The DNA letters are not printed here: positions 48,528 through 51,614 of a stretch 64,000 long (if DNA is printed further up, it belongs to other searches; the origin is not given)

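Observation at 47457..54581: Operon of three outsized prepilin-like proteins (387, 928 and 1027 aa): giant modular type IV pilins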

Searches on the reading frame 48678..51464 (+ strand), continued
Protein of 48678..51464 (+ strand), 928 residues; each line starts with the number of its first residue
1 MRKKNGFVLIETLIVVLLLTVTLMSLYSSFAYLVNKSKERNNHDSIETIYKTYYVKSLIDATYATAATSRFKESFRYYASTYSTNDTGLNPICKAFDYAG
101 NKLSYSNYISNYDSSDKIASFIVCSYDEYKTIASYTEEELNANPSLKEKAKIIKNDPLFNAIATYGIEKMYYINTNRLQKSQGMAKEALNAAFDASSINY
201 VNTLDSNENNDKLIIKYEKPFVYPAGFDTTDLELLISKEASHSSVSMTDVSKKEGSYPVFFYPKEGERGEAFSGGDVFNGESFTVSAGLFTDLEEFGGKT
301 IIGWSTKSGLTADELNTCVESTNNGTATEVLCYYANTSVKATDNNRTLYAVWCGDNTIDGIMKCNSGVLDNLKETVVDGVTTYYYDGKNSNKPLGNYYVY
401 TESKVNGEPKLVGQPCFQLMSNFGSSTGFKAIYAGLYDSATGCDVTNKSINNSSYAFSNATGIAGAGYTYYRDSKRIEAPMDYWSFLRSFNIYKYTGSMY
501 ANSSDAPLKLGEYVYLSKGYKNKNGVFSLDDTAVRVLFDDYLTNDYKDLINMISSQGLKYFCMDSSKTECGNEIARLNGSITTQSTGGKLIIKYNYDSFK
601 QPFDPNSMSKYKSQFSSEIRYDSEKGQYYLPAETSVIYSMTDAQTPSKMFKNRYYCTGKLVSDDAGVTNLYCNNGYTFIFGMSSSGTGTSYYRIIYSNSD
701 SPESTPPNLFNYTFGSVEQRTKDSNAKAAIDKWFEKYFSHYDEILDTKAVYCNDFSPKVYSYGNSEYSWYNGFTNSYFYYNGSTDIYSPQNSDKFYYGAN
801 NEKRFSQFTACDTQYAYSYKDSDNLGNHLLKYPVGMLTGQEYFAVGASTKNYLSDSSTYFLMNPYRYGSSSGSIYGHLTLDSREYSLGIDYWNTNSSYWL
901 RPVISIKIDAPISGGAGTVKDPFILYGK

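Call 74: search_protein_representatives(alignment_id=A1)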
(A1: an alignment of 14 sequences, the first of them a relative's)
Query: 14 sequences, 891 profile positions. Proteins with E-value up to 0.001 (for the whole library): 3847; up to 1e-10: 2349; up to 1e-30: 80. The best 150 are listed.
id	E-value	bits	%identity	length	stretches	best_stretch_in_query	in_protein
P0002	0.0e+00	1181.4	-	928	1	1-891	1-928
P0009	0.0e+00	1049.9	-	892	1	1-891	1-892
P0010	0.0e+00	1018.7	-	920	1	1-888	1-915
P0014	6.9e-291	984.3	-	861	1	1-889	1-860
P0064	5.8e-252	855.5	-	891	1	1-890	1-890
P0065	9.3e-103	361.8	-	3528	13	690-889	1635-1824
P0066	2.9e-99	350.3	-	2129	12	687-889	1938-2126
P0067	5.8e-80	286.4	-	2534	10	602-889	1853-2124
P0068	1.6e-65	238.7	-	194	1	1-202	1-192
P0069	4.6e-55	204.0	-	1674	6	587-888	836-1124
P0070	6.7e-53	196.9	-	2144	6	677-889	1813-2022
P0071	7.1e-52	193.5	-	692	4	671-889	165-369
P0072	1.7e-51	192.2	-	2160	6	687-890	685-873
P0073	2.1e-47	178.7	-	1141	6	668-889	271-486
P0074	7.9e-46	173.5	-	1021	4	570-889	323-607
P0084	1.2e-41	159.6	-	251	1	646-889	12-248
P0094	1.7e-39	152.5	-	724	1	351-888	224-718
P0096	3.4e-38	148.2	-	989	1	351-888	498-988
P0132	2.2e-31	125.7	-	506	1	369-889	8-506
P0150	4.7e-30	121.3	-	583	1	1-220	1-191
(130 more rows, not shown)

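Call 75: search_protein_families(library=pfam, proteins=[P0084, P0094, P0096, P0065, P0071, P0132, P0150, P0068], max_evalue=0.001)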
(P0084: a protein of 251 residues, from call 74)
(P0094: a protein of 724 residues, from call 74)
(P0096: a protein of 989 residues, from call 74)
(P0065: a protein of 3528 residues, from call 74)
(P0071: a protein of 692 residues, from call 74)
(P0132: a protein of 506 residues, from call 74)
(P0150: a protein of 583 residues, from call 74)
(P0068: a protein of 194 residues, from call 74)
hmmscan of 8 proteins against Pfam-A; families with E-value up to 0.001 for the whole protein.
P0084 (251 aa): 0 families

P0094 (724 aa): 0 families

P0096 (989 aa): 6 families
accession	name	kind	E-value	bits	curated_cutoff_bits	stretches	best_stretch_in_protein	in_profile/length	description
PF13519.12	VWA_2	-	4e-18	66.4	27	1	100-204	1-106/107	von Willebrand factor type A domain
PF00092.34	VWA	-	4e-14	53.7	23.8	1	99-216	1-125/174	von Willebrand factor type A domain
PF18998.6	Flg_new_2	-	3.2e-05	24.3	23.6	1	415-452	33-71/73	Divergent InlB B-repeat domain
PF10138.15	vWA-TerF-like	-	0.00022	21.9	29.4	1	99-207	3-117/200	vWA found in TerF C terminus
PF05762.20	VWA_CoxE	-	0.00055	19.9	26.4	1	97-207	56-162/222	VWA domain containing CoxE-like protein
PF09479.16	Flg_new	-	0.0007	20.1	27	1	376-448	1-64/65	Listeria-Bacteroides repeat domain (List_Bact_rpt)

P0065 (3528 aa): 5 families
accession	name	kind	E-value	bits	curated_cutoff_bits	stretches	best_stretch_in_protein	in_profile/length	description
PF19789.6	DUF6273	-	1.3e-28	100.5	23.5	2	472-529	114-172/172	Domain of unknown function (DUF6273)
PF09479.16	Flg_new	-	9.2e-07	29.3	27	0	2544-2591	16-65/65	Listeria-Bacteroides repeat domain (List_Bact_rpt)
PF02368.24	Big_2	-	2.8e-06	27.6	22.8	0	1399-1470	3-70/79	Bacterial Ig-like domain (group 2)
PF21557.3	RhaB_D2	-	3.1e-06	27.6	27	0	2851-2882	20-51/172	Alpha-L-rhamnosidase, domain D2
PF17164.10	DUF5122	-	0.00039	21.1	27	0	2013-2025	20-32/36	Domain of unknown function (DUF5122) beta-propeller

P0071 (692 aa): 1 family
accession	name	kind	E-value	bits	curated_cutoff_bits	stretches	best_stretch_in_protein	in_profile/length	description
PF19789.6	DUF6273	-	2.6e-06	27.9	23.5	0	299-351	119-172/172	Domain of unknown function (DUF6273)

P0132 (506 aa): 0 families

P0150 (583 aa): 1 family
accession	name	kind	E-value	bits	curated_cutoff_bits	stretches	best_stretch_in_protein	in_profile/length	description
PF24514.1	SpaA_4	-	0.00051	21.3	27.3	0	222-281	44-103/107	Prealbumin-like fold domain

P0068 (194 aa): 0 families

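Call 83: search_protein_families(library=pfam, alignment_id=A1, max_evalue=1)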
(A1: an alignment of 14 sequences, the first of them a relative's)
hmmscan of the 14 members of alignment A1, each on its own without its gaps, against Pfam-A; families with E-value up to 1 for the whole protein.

A. member 1, P0001 (928 aa): 2 families
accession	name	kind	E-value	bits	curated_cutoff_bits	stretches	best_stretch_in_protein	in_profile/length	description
PF07963.17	N_methyl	-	0.074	13.1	21.2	1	1-27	1-27/27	Prokaryotic N-terminal methylation motif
PF17073.10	SafA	-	0.2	12.1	27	1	10-31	20-41/66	Two-component-system connector protein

B. families by the number of members that match (of 14 scanned): 8 families
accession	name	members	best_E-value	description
PF07963.17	N_methyl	11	0.032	Prokaryotic N-terminal methylation motif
PF17073.10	SafA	8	0.049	Two-component-system connector protein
PF13150.11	TraL_transposon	2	0.16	Conjugative transposon protein TraL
PF21174.3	Glce_b_sandwich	1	0.014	D-glucuronyl C5-epimerase, beta-sandwich domain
PF23472.1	LysM2_CERK1_LYK3_4_5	1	0.02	LYK3/4/5 LysM2 domain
PF19058.5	DUF5754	1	0.041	Family of unknown function (DUF5754)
PF03412.21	Peptidase_C39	1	0.047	Peptidase C39 family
PF12564.13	TypeIII_RM_meth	1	0.92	Type III restriction/modification enzyme methylation subunit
